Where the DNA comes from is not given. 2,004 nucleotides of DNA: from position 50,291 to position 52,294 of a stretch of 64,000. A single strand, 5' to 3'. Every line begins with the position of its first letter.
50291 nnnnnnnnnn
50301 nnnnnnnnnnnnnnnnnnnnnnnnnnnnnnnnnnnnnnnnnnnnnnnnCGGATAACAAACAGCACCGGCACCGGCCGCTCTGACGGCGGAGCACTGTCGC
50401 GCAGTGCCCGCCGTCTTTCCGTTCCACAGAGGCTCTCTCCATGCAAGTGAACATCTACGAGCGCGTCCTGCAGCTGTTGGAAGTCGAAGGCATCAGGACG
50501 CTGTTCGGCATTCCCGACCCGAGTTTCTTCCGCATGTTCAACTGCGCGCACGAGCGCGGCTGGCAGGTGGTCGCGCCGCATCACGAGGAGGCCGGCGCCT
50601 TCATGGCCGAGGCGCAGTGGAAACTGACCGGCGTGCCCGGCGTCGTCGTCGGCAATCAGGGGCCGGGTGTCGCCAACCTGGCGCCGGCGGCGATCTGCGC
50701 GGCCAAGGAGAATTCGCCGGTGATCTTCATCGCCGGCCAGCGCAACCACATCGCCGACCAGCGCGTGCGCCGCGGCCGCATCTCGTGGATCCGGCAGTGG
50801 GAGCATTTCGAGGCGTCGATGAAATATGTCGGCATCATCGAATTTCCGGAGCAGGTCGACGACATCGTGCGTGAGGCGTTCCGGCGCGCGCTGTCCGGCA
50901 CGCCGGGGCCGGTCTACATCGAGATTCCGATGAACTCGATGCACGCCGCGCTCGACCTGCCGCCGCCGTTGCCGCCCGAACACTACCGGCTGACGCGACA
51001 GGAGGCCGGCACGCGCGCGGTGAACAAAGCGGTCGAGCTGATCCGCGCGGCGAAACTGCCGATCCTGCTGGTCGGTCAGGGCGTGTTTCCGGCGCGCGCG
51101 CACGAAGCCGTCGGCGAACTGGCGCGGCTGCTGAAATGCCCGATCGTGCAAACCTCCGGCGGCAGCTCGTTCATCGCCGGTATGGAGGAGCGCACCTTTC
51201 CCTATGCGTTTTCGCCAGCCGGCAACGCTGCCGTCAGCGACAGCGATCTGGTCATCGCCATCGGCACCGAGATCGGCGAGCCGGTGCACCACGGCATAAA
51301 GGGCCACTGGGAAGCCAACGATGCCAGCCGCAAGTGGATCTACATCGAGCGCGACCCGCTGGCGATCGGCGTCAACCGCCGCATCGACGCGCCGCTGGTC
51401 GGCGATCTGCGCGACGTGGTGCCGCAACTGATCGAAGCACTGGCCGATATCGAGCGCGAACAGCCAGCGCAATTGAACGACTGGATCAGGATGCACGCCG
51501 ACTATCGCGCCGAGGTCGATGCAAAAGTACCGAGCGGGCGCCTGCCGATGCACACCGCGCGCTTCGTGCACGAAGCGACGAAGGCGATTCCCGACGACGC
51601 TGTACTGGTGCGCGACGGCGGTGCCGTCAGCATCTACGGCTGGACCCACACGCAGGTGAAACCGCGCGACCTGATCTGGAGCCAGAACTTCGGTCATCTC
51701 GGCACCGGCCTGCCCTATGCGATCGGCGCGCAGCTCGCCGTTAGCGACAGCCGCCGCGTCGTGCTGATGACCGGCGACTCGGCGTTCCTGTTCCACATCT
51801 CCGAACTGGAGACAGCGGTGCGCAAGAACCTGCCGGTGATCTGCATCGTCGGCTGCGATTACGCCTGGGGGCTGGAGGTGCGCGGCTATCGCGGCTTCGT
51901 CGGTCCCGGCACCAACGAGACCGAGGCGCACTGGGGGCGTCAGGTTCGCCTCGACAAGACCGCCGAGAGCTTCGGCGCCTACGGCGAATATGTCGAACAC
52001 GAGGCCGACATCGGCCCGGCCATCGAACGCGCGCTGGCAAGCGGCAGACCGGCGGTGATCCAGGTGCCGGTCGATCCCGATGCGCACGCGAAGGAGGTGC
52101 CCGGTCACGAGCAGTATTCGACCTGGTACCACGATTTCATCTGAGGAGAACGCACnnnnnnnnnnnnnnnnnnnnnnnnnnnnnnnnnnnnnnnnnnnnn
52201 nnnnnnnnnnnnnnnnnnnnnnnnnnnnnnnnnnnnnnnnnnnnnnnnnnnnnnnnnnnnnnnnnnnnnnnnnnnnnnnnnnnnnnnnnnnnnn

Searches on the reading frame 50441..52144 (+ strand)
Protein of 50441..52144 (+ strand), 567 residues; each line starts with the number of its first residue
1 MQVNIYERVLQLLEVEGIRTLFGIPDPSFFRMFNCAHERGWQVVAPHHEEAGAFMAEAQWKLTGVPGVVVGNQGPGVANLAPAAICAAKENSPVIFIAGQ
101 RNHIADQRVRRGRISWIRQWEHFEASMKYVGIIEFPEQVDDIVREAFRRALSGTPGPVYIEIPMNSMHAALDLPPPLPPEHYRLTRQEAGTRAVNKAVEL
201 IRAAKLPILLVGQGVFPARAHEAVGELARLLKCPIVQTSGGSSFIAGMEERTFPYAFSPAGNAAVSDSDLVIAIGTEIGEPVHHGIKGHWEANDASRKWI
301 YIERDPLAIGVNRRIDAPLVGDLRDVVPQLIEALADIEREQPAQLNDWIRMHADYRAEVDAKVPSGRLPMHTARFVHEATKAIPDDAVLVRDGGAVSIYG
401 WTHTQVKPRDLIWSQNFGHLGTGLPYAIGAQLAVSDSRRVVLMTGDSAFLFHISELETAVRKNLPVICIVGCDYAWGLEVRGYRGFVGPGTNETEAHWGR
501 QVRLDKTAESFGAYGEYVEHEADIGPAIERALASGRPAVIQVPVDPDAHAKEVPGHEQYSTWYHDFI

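Call 50: search_protein_families(library=pfam, proteins=[window:50441-52144:+], max_evalue=0.0001)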
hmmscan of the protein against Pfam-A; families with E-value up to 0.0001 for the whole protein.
window:50441-52144:+ (567 aa): 3 families
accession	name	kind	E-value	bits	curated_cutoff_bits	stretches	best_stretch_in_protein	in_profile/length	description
PF02775.26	TPP_enzyme_C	-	2.6e-30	105.7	21.9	1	392-542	1-151/151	Thiamine pyrophosphate enzyme, C-terminal TPP binding domain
PF00205.28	TPP_enzyme_M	-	2.9e-24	85.8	30.4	1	194-330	1-137/137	Thiamine pyrophosphate enzyme, central domain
PF02776.23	TPP_enzyme_N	-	3.9e-24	85.1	26.8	1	6-104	4-103/119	Thiamine pyrophosphate enzyme, N-terminal TPP binding domain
